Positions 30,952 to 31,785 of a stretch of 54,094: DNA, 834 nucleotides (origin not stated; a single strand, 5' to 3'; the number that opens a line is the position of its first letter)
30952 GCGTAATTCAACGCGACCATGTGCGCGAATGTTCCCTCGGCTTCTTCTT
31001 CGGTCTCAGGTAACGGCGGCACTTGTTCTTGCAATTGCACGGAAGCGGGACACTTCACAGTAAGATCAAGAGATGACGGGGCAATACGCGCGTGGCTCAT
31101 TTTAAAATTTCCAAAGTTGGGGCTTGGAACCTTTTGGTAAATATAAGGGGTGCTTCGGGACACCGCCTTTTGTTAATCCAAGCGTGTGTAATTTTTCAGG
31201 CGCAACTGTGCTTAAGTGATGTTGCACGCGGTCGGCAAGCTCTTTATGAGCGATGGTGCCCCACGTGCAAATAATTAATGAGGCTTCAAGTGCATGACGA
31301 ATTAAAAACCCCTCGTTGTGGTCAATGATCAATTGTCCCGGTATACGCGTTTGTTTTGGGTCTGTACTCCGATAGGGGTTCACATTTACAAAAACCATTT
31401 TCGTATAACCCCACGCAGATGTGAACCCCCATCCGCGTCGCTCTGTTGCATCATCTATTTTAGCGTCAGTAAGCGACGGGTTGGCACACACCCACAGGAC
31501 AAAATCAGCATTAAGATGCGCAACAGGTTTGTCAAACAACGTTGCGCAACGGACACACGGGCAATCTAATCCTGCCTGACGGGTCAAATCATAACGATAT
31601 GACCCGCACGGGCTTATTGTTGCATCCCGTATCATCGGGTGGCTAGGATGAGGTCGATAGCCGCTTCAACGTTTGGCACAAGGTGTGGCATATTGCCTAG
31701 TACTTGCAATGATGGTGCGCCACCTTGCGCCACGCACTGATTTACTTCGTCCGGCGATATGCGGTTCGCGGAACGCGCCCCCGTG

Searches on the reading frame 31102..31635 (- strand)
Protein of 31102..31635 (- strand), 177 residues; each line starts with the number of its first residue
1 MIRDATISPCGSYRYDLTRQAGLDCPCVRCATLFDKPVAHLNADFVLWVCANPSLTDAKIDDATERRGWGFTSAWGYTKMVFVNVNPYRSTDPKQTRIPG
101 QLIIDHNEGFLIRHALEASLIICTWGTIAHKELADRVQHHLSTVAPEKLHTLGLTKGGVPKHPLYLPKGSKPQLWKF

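Call 36: search_protein_families(library=phrogs, proteins=[window:31102-31635:-], max_evalue=0.00001)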
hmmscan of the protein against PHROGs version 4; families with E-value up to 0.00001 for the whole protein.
window:31102-31635:- (177 aa): 1 family
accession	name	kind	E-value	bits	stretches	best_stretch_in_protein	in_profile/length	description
phrog_3230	-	unknown function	2.8e-35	122.6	1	2-176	8-164/167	-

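Call 38: search_protein_families(library=pfam, proteins=[window:31102-31635:-], max_evalue=0.01)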
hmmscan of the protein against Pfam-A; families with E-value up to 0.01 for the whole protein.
window:31102-31635:- (177 aa): 1 family
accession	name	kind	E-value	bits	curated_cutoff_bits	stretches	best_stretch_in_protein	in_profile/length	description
PF07799.17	DUF1643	-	5.3e-23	82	22.5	1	43-164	12-134/134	Protein of unknown function (DUF1643)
